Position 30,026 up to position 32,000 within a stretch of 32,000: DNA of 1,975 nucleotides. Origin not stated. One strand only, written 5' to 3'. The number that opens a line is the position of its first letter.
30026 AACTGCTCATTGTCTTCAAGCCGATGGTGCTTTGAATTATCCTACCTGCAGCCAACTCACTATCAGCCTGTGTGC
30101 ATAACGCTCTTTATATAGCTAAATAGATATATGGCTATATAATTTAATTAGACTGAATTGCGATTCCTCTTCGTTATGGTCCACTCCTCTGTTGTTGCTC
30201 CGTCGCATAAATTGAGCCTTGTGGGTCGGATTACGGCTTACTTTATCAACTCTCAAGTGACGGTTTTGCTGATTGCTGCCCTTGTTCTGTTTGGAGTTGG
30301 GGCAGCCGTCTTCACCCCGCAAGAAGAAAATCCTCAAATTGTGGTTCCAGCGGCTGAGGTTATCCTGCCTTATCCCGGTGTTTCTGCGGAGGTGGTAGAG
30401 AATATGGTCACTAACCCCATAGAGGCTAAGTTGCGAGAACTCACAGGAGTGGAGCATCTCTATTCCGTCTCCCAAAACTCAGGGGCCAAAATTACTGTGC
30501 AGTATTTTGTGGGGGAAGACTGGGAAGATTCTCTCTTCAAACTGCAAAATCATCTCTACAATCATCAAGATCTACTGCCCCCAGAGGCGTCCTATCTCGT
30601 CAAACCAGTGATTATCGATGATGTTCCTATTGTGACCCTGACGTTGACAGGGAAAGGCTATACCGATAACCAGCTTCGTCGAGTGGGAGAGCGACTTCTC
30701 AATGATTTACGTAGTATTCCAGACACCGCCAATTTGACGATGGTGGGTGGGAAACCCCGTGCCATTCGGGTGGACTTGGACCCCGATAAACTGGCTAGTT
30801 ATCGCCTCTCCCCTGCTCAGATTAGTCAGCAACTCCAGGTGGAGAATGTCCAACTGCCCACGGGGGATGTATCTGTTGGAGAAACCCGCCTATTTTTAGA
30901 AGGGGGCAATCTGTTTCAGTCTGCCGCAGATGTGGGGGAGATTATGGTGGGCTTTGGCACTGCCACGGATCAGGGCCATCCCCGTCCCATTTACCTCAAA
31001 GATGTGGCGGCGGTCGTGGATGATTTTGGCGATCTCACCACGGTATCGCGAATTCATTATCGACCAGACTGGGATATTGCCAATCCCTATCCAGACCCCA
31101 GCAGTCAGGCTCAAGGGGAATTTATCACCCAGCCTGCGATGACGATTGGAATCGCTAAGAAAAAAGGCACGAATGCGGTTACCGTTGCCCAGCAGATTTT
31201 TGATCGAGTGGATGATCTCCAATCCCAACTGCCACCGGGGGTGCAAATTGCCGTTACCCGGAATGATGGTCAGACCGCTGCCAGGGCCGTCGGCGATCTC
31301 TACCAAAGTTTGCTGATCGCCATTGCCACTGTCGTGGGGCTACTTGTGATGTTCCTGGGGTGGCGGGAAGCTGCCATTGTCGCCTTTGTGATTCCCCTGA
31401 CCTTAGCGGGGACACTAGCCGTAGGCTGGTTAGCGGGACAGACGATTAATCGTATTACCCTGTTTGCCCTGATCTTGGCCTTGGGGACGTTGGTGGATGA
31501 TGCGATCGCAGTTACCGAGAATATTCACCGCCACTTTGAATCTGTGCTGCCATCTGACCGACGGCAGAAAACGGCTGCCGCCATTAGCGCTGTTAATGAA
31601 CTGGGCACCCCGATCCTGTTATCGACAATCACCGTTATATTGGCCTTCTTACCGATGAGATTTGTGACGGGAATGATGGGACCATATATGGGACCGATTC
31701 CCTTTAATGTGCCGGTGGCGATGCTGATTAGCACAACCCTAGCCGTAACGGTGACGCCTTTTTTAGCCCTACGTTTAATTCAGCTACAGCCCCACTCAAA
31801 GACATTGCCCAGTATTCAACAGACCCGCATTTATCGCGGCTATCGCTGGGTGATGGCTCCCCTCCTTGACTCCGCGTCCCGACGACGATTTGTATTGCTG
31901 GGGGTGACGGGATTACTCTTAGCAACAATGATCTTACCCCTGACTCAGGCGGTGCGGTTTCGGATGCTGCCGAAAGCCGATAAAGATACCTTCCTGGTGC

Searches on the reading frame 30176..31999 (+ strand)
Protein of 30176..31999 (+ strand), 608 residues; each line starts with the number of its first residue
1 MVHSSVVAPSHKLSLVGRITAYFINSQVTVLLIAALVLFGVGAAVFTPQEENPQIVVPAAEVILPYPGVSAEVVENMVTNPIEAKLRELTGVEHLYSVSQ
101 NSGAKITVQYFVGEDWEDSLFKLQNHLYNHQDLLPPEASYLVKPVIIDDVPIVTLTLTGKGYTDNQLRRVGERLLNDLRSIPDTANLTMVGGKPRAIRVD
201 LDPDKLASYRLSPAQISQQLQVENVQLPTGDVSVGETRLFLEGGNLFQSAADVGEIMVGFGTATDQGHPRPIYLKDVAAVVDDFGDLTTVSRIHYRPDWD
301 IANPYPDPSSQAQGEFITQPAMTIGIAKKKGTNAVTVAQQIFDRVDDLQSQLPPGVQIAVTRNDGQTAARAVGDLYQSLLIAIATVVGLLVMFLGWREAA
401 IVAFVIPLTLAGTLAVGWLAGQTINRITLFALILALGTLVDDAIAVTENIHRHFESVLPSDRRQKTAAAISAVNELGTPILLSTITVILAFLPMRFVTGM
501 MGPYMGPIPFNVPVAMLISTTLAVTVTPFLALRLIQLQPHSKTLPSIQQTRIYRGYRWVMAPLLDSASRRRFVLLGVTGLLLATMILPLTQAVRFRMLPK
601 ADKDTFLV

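Call 12: search_protein_families(library=pfam, proteins=[window:30176-31999:+])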
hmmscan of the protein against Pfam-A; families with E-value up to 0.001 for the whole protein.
window:30176-31999:+ (608 aa): 1 family
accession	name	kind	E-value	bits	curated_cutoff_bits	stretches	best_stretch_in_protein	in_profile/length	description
PF00873.25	ACR_tran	-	3.5e-92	310.2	28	2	313-607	271-562/1021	AcrB/AcrD/AcrF family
